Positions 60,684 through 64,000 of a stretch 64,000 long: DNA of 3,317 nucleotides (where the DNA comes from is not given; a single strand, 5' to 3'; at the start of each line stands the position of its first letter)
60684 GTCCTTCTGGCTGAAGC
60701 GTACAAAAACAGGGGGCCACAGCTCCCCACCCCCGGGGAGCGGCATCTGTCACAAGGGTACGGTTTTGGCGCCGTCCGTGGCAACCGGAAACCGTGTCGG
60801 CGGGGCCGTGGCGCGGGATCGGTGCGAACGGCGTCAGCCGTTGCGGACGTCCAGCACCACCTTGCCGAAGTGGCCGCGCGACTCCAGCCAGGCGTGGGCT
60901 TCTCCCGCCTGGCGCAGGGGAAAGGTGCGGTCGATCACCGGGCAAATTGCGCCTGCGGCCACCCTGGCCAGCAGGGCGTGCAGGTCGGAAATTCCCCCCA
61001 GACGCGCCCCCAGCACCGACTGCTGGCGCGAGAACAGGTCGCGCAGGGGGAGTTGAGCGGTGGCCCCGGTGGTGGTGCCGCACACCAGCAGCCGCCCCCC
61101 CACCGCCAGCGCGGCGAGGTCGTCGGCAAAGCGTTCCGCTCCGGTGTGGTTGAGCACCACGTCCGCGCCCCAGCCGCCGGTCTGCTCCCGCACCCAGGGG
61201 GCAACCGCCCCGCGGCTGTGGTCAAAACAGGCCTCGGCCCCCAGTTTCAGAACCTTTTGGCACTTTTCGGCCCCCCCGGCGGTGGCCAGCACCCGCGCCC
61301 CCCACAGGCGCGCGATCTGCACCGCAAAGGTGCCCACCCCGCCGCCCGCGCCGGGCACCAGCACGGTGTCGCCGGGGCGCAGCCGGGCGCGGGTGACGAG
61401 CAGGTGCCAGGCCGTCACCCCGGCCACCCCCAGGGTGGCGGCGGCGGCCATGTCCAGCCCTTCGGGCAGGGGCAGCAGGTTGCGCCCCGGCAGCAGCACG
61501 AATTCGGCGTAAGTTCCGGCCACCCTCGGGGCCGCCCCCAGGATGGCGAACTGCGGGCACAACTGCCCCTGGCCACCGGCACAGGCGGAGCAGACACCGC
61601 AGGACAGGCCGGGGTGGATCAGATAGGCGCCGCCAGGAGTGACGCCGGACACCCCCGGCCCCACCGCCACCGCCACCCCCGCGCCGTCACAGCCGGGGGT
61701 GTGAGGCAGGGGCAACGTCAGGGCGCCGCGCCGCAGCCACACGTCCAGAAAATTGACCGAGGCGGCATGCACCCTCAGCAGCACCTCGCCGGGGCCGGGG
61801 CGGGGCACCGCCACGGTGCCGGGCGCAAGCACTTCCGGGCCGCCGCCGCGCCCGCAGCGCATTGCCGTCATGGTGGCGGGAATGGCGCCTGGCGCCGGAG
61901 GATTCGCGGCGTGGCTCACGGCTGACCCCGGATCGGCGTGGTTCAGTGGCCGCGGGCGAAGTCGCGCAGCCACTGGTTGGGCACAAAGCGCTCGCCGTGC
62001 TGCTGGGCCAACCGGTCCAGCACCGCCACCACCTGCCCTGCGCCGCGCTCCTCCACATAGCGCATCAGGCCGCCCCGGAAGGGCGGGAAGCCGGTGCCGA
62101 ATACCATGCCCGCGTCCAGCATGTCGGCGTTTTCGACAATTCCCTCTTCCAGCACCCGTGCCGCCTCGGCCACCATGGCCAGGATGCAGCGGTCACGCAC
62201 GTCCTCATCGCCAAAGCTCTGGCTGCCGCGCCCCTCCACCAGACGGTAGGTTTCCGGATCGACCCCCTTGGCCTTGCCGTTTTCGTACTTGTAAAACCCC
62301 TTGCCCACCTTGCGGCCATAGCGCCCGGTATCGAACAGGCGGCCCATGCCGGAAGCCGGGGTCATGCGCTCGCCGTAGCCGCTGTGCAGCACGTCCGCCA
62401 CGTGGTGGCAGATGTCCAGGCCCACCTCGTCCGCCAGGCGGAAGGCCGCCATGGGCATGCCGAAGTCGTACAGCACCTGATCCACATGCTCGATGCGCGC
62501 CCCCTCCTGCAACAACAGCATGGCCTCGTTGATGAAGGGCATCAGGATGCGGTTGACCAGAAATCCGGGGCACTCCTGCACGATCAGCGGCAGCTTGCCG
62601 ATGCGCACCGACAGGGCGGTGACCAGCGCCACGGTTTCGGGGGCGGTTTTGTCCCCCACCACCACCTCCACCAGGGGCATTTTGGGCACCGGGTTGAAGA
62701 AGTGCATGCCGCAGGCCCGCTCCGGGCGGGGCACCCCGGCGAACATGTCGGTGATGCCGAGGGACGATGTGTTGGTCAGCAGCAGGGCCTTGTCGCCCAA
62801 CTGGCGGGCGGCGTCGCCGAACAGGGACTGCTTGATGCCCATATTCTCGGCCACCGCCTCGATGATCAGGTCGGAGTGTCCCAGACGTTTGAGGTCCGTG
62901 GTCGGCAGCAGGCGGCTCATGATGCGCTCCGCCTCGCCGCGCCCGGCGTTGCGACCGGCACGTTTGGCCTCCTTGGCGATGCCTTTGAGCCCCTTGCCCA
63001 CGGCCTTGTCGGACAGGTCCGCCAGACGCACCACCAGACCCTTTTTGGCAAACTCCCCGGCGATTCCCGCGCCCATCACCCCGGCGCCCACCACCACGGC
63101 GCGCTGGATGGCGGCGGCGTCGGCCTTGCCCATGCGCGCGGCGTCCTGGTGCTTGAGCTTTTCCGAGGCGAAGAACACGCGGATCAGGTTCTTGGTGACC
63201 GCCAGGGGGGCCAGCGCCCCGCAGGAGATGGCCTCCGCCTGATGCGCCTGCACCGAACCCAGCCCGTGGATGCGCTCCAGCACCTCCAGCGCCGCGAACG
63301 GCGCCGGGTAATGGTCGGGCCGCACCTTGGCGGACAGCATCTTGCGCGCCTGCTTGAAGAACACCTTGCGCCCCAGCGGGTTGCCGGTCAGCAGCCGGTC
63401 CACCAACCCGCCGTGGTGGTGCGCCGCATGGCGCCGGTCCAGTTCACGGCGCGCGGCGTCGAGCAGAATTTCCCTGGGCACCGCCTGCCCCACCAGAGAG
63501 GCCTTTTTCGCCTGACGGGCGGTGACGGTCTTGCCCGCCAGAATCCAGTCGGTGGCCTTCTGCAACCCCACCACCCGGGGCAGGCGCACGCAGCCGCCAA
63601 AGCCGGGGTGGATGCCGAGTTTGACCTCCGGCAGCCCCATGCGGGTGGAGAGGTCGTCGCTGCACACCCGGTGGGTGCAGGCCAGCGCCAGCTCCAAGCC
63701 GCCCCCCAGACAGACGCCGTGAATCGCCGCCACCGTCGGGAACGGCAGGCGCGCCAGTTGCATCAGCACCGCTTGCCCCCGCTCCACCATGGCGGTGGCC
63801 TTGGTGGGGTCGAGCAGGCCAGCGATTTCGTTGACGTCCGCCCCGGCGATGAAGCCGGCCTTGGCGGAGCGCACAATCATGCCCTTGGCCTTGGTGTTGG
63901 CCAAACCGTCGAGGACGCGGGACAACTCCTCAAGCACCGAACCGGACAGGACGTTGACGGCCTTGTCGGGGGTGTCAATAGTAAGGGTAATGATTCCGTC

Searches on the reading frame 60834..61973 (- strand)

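Call 51: search_protein_families(library=pfam, proteins=[window:60834-61973:-], max_evalue=0.00001)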
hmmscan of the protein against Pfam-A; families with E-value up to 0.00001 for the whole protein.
window:60834-61973:- (379 aa): 3 families
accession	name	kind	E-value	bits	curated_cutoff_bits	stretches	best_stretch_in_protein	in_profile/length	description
PF00107.32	ADH_zinc_N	-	6.7e-28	97.7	31.8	1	212-339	1-128/129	Zinc-binding dehydrogenase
PF08240.17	ADH_N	-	2.5e-23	82.7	23.5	1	60-171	1-104/104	Alcohol dehydrogenase GroES-like domain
PF13602.12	ADH_zinc_N_2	-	2.7e-21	77.3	27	1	244-374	1-134/134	Zinc-binding dehydrogenase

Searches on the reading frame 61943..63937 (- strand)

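Call 51: search_protein_families(library=pfam, proteins=[window:61943-63937:-], max_evalue=0.00001)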
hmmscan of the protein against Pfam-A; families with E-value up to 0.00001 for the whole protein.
window:61943-63937:- (664 aa): 4 families
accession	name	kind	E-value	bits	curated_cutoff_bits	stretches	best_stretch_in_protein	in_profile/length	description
PF02737.24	3HCDH_N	-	2.2e-51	174.8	22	1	281-456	3-180/180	3-hydroxyacyl-CoA dehydrogenase, NAD binding domain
PF00725.27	3HCDH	-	7.9e-36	122.9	22.1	1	458-551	1-97/97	3-hydroxyacyl-CoA dehydrogenase, C-terminal domain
PF00378.25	ECH_1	-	5.7e-30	104.9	27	1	1-165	24-186/251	Enoyl-CoA hydratase/isomerase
PF16113.10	ECH_2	-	4.6e-18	66.3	27.2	1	1-170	19-188/335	Enoyl-CoA hydratase/isomerase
